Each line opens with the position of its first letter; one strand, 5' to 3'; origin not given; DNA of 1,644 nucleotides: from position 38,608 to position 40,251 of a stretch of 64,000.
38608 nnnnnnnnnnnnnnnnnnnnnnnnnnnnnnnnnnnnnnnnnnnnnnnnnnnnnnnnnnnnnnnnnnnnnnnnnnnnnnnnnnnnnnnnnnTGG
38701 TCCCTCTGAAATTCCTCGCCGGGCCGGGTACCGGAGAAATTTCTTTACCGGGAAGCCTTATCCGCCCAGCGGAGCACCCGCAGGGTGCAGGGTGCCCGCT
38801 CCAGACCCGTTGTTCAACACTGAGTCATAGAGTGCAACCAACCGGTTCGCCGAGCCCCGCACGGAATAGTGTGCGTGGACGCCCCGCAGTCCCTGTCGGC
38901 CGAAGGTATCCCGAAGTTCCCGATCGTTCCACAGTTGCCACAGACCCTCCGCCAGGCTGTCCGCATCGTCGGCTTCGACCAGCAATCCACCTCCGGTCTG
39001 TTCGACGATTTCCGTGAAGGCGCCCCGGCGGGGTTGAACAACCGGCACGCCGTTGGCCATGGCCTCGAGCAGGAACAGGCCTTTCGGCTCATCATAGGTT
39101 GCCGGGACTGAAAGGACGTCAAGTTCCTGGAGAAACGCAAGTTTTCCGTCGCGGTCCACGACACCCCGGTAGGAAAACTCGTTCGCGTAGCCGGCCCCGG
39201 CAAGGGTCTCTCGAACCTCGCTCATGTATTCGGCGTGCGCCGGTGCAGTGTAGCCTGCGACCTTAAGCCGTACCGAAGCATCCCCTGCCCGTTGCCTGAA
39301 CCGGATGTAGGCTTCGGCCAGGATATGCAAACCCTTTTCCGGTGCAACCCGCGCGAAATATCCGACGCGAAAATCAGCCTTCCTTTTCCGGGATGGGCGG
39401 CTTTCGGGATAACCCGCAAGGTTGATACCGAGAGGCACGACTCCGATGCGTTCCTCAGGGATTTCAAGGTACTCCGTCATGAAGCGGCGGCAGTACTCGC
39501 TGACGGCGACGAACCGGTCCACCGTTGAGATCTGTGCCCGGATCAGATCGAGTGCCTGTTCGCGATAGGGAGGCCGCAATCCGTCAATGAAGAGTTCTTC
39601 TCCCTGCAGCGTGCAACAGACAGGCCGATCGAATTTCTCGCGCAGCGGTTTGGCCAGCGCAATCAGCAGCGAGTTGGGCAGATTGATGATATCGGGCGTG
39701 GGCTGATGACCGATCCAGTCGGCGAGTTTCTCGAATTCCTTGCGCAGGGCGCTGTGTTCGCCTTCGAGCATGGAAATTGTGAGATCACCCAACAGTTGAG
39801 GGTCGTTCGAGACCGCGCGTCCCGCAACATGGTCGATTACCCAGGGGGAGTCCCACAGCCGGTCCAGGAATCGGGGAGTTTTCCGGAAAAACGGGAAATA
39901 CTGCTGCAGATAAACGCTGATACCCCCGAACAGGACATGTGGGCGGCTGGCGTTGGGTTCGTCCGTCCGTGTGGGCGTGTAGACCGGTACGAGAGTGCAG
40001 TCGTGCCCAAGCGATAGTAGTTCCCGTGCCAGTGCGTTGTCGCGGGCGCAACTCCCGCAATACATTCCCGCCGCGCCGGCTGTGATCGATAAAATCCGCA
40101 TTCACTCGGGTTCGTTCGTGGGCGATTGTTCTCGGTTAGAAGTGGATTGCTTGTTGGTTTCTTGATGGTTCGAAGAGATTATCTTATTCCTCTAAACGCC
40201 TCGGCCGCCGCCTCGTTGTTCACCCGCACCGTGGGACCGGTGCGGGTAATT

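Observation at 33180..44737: LuxC/LuxE-like gene pair inside a 10-kb co-oriented block with GT4, a MacB-like ABC exporter and PQQ-like propellers, bracketed by the repeated structured elements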

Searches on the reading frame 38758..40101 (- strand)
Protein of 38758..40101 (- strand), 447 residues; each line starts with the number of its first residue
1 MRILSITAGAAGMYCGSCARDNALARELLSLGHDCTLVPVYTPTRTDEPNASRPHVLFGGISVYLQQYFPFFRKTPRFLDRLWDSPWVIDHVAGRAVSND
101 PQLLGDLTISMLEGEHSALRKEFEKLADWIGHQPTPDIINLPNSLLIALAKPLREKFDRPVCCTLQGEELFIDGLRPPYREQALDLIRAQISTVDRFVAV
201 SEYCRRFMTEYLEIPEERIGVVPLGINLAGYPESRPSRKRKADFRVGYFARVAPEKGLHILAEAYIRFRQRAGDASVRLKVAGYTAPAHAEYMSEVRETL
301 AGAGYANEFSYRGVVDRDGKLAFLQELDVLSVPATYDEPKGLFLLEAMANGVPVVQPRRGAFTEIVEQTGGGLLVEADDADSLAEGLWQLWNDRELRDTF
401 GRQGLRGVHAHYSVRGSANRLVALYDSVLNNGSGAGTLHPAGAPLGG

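Call 3: search_protein_families(library=pfam, proteins=[window:38758-40101:-], max_evalue=0.01)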
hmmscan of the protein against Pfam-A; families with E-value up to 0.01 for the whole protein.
window:38758-40101:- (447 aa): 6 families
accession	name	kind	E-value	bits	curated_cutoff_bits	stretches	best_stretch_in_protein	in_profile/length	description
PF00534.26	Glycos_transf_1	-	4.7e-21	75.5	26.4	1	235-404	7-169/172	Glycosyl transferases group 1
PF13692.12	Glyco_trans_1_4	-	2.4e-19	70.5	27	1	245-393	3-142/142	Glycosyl transferases group 1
PF13439.12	Glyco_transf_4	-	8.1e-16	58.9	28.5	1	125-228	63-168/170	Glycosyltransferase Family 4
PF13579.12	Glyco_trans_4_4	-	3.1e-08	34.6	29.7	1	23-225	9-158/158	Glycosyl transferase 4-like domain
PF20706.3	GT4-conflict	-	3.3e-06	26.8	26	1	186-369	139-323/385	Family 4 Glycosyltransferase in conflict systems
PF13524.12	Glyco_trans_1_2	-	0.00036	20.9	25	1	300-422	19-143/144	Glycosyl transferase-like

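Call 4: search_protein_families(library=ncbifam, proteins=[window:38758-40101:-], max_evalue=0.01)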
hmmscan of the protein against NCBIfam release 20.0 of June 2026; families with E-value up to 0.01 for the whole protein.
window:38758-40101:- (447 aa): 25 families
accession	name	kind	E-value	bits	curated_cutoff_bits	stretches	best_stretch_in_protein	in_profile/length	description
TIGR03088.1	stp2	hypoth_equivalog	2.7e-24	85.9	409.05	1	186-429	128-374/374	TIGR03088 family PEP-CTERM/XrtA system glycosyltransferase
NF041876.1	EPS_EpsE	equivalog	3.8e-24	85.7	400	1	214-421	183-389/389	exopolysaccharide biosynthesis GT4 family glycosyltransferase EpsE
TIGR02149.1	glgA_Coryne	subfamily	1.1e-17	64.3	302.4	1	189-429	140-391/391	glycogen synthase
TIGR03449.1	mycothiol_MshA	equivalog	3.2e-15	56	462.5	1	191-429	162-404/406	D-inositol-3-phosphate glycosyltransferase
NF038295.1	EPS_HpsP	equivalog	1.1e-14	54.3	550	1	221-428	180-387/388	hormogonium polysaccharide biosynthesis glycosyltransferase HpsP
TIGR03999.1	thiol_BshA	equivalog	1.5e-14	53.7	273.7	1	328-429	274-374/375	N-acetyl-alpha-D-glucosaminyl L-malate synthase BshA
NF041010.1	glycosy_Agl16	equivalog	6.2e-14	51.6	575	1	188-427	128-350/352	glycosylation protein Agl16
TIGR04047.1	MSMEG_0565_glyc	hypoth_equivalog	9.1e-14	51.3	259.85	1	194-426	139-372/373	MSMEG_0565 family glycosyltransferase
NF012028.0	PRK15484.1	subfamily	3.9e-13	49.3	618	1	197-421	143-371/380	lipopolysaccharide N-acetylglucosaminyltransferase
TIGR02472.1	sucr_P_syn_N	equivalog_domain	7.8e-13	48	576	1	334-416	347-429/439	sucrose-phosphate synthase, putative, glycosyltransferase domain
NF038229.1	Glyco4_Geo_Pelo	equivalog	8.1e-13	48.1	400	1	150-429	71-337/338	GPMC system family 4 glycosyltransferase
NF053787.1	GlcN_PG_synth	equivalog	2.9e-12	46.1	480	1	333-429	267-360/361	N-acetylglucosaminyl phosphatidylglycerol synthase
NF046085.1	XrtY_assoc_Gly1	equivalog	1.7e-11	43.6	400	1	234-430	200-386/387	XrtY-associated glycosyltransferase XYAG1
NF047684.1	TeichurnBiosyTuaC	equivalog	1.2e-10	40.9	550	1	153-429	127-390/391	teichuronic acid biosynthesis protein TuaC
NF038298.1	EPS_HpsO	equivalog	9.4e-10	37.8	575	1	336-428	297-387/388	hormogonium polysaccharide biosynthesis glycosyltransferase HpsO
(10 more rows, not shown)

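Call 95: search_protein_families(library=padloc, proteins=[window:38758-40101:-], max_evalue=0.001)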
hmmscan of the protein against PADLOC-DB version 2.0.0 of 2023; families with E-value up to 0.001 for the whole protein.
window:38758-40101:- (447 aa): 0 families

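Call 97: search_solved_structures(query=window:38758-40101:-, max_evalue=0.00001)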
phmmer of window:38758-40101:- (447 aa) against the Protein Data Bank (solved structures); distinct sequences matched with E-value up to 0.00001: 18.
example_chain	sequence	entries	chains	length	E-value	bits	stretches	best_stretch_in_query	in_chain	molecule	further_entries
5i45_A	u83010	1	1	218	3e-13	52.9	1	238-429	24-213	Glycosyl transferases group 1 family protein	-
4n9w_A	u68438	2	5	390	1.9e-10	43.7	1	196-430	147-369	GDP-mannose-dependent alpha-(1-2)-phosphatidylinositol mannosyltransferase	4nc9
2gej_A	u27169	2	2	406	2.1e-10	43.5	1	196-430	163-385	PHOSPHATIDYLINOSITOL MANNOSYLTRANSFERASE (PimA)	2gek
3c4q_A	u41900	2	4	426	6e-10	42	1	215-439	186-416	Predicted glycosyltransferases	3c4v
3c48_A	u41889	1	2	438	7.7e-10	41.6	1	215-439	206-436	Predicted glycosyltransferases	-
7qsg_A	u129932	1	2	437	3.1e-09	39.7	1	204-429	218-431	D-inositol 3-phosphate glycosyltransferase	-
6kih_A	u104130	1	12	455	3.7e-09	39.4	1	219-426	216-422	Tll1590 protein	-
4xso_B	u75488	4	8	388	2.1e-08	36.9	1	243-386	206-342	Alr3699 protein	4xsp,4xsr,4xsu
5d00_A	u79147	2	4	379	3.3e-08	36.3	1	141-417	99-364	N-acetyl-alpha-D-glucosaminyl L-malate synthase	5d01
7fg9_A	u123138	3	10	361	3.6e-08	36.1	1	247-380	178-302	Glycosyl transferase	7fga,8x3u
8x3q_C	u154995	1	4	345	4.6e-08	35.8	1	247-377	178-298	Glycosyl transferase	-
2jjm_A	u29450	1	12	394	7.9e-08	35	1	327-430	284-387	GLYCOSYL TRANSFERASE, GROUP 1 FAMILY PROTEIN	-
3mbo_A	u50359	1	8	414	8.6e-08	34.9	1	327-430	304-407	Glycosyltransferase, group 1 family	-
2r60_A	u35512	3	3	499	1.5e-07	34.1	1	311-420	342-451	Glycosyl transferase, group 1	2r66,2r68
5zer_A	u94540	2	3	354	8.1e-07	31.7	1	246-391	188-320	UDP-glucose:tetrahydrobiopterin glucosyltransferase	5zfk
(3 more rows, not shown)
